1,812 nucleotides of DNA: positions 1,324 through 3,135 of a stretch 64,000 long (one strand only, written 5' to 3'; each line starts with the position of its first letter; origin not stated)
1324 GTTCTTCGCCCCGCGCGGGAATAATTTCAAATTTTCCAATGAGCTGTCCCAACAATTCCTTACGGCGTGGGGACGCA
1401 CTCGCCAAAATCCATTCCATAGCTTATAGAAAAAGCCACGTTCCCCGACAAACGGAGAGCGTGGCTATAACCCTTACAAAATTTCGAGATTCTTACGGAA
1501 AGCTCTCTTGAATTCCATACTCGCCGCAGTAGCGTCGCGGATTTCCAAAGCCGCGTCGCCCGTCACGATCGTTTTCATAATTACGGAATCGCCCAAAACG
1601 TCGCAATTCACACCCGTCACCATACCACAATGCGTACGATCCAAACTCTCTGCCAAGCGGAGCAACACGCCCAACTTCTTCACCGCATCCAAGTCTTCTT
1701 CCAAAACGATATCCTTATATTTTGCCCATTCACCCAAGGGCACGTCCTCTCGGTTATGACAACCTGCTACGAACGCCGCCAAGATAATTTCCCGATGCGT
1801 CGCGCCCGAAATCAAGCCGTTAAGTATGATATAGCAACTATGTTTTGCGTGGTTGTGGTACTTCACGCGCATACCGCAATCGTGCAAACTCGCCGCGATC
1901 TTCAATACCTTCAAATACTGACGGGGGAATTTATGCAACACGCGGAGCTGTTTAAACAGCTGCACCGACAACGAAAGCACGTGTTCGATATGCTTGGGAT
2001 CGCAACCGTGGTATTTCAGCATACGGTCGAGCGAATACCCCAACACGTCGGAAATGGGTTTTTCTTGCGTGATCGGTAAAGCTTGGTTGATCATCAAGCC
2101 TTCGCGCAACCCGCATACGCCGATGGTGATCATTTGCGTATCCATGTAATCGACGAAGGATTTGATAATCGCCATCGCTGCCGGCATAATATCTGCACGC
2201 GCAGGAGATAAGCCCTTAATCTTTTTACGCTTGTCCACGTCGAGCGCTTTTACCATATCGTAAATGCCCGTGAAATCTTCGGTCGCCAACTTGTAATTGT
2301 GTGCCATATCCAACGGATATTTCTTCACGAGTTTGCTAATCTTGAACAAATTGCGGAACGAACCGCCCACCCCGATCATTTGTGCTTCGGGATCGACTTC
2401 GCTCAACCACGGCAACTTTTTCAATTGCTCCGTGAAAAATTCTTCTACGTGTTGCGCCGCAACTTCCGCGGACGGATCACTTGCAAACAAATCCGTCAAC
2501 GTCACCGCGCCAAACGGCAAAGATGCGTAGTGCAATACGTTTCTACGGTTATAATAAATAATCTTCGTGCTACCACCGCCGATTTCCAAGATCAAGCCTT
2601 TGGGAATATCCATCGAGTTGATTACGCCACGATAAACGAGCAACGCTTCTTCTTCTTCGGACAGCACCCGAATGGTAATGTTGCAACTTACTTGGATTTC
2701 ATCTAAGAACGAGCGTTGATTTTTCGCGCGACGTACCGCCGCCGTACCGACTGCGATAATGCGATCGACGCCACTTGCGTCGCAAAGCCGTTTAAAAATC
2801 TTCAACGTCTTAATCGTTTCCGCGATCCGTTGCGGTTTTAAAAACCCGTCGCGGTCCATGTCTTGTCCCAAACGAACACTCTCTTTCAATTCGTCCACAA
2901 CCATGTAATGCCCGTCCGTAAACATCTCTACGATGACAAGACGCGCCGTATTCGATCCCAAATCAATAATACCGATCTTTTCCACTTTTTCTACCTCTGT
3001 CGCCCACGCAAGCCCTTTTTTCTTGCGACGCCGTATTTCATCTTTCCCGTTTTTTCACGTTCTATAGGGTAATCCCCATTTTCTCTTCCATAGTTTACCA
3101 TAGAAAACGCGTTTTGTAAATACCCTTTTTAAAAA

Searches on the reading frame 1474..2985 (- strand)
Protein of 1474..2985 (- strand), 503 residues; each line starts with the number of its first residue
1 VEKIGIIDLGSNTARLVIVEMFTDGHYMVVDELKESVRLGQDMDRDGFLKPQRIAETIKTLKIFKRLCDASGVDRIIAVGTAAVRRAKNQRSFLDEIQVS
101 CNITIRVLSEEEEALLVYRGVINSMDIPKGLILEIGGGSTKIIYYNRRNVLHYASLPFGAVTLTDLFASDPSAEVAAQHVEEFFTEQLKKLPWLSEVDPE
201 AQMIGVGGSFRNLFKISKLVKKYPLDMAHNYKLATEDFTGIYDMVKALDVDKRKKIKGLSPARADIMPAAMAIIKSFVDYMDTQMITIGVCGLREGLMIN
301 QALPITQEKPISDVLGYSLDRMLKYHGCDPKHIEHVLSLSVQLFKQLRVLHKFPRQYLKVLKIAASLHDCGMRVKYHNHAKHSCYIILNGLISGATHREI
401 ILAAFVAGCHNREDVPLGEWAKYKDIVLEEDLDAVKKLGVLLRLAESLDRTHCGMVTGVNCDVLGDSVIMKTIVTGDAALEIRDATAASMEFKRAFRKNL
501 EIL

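Call 31: find_encoding_contigs(protein=window:1474-2985:-, flank=10000, max_places=4)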
Protein window:1474-2985:- (503 aa): 5 contigs read that carry it; 3 places shown.
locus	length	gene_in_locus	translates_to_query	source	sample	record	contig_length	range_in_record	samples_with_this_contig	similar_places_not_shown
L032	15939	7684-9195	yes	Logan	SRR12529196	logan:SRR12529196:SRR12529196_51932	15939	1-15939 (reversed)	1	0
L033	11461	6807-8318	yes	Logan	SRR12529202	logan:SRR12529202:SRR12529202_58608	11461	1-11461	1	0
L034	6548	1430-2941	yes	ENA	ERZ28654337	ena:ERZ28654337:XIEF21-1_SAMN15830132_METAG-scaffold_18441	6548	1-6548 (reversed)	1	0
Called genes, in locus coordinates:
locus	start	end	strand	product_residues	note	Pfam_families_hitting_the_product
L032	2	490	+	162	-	?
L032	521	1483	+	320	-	PF00929:RNase_T, PF21762:DEDDh_C (faint)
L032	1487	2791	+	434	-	PF17125:Methyltr_RsmF_N, PF01189:Methyltr_RsmB-F, PF17126:RsmF_methylt_CI, PF13636:Methyltranf_PUA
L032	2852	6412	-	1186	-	-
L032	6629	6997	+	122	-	PF01925:TauE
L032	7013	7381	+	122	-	PF01925:TauE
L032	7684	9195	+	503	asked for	PF02541:Ppx-GppA, PF21447:Ppx-GppA_III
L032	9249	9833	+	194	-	PF02545:Maf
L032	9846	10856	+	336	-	PF06723:MreB_Mbl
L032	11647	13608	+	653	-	PF06480:FtsH_ext, PF00004:AAA, PF17862:AAA_lid_3, PF01434:Peptidase_M41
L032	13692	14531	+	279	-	PF17762:HTH_ParB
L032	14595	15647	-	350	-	PF01381:HTH_3, PF12844:HTH_19, PF13443:HTH_26 (weak), PF13560:HTH_31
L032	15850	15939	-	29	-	?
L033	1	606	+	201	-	?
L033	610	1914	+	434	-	PF17125:Methyltr_RsmF_N, PF01189:Methyltr_RsmB-F, PF17126:RsmF_methylt_CI, PF13636:Methyltranf_PUA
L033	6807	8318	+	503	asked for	PF02541:Ppx-GppA, PF21447:Ppx-GppA_III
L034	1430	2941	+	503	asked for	PF02541:Ppx-GppA, PF21447:Ppx-GppA_III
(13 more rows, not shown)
